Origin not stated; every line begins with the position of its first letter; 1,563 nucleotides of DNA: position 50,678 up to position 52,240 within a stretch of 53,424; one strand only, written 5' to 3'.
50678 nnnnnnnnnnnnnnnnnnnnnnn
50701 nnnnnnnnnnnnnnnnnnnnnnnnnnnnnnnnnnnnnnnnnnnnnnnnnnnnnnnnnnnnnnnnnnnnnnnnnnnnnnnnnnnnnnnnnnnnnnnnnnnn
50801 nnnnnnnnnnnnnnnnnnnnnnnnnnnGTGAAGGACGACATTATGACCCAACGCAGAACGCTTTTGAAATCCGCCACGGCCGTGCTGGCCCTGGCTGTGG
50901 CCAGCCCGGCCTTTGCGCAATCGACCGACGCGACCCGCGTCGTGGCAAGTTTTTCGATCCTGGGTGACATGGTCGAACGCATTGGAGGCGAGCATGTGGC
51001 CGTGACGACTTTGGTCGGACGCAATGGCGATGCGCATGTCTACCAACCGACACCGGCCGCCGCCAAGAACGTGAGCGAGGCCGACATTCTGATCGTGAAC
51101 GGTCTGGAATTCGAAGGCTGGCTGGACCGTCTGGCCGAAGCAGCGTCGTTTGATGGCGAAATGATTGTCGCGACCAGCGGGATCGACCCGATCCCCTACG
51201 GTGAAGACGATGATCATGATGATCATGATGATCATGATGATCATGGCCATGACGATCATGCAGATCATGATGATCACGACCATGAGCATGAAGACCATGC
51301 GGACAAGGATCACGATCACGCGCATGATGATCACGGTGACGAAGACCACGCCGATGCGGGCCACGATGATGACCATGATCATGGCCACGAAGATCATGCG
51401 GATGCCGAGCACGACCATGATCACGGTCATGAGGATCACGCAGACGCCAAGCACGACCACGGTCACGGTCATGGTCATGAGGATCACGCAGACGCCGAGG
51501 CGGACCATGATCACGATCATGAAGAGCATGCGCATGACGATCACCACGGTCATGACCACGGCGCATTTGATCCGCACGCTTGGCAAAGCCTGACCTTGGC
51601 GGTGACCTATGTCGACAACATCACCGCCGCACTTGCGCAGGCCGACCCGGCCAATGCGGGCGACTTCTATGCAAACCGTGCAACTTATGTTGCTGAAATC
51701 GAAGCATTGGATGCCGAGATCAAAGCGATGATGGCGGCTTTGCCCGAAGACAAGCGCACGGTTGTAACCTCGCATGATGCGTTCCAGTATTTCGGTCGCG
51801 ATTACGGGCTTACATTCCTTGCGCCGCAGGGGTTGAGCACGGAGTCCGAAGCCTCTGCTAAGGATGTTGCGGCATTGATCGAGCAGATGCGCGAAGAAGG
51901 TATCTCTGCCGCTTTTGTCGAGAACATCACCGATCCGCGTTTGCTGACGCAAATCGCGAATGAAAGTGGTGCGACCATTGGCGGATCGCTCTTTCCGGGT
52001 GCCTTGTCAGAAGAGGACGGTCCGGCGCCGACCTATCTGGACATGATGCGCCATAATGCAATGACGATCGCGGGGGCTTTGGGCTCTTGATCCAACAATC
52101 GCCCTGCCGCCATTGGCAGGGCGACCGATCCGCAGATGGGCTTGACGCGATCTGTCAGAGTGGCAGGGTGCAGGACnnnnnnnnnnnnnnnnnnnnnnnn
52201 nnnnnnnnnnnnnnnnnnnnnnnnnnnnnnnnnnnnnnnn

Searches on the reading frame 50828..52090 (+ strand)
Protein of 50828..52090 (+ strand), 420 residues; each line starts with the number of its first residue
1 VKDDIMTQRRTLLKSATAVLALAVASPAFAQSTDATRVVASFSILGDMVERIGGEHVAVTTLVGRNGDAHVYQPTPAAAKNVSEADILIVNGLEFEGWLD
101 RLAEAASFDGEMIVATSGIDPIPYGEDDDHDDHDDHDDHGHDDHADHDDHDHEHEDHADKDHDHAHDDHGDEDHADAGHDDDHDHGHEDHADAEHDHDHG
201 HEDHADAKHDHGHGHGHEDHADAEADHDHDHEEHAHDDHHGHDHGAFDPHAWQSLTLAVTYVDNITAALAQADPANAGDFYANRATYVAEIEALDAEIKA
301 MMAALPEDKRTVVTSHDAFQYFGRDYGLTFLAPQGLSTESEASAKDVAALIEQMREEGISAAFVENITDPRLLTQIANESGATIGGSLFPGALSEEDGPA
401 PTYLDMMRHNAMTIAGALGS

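Call 4: search_protein_families(library=pfam, proteins=[window:50828-52090:+], max_evalue=0.01)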
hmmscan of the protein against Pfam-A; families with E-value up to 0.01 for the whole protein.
window:50828-52090:+ (420 aa): 1 family
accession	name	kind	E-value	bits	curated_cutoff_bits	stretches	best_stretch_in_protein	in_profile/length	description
PF01297.22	ZnuA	-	2.1e-74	250.8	29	1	38-416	1-262/263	Zinc-uptake complex component A periplasmic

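Call 5: search_protein_families(library=ncbifam, proteins=[window:50828-52090:+], max_evalue=0.01)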
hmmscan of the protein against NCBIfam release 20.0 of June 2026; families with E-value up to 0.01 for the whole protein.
window:50828-52090:+ (420 aa): 8 families
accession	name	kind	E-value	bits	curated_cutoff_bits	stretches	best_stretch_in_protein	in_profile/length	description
NF040870.1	AztC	equivalog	6.2e-86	288.3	350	1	38-418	1-277/277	zinc ABC transporter substrate-binding protein AztC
NF053842.1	MnTportMntCDein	equivalog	3.3e-67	226.7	400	2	231-415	94-279/281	manganese ABC transporter substrate-binding protein MntC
NF053703.1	Mn_SBP_EfaA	exception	8e-50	169.7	485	2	244-416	135-307/310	Mn/Fe ABC transporter substrate-binding lipoprotein EfaA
NF040928.1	ABC_lipo_SloC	subfamily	5.3e-43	147.3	525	2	242-418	126-302/304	metal ABC transporter substrate-binding lipoprotein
TIGR03772.1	anch_rpt_subst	equivalog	1.4e-41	142.7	350.45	2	242-418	311-485/486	anchored repeat ABC transporter, substrate-binding protein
NF047355.1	ABC_bind_Mn_Staph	exception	4.1e-41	141.2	500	2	240-417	130-307/309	manganese ABC transporter substrate-binding lipoprotein MntC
NF007091.2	PRK09545.1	equivalog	1.8e-21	76.7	268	1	215-385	117-285/318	zinc ABC transporter substrate-binding protein ZnuA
NF033605.1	Zn_bnd_ABC_AdcA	exception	1.6e-16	60.4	700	1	224-414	129-318/517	zinc ABC transporter substrate-binding lipoprotein AdcA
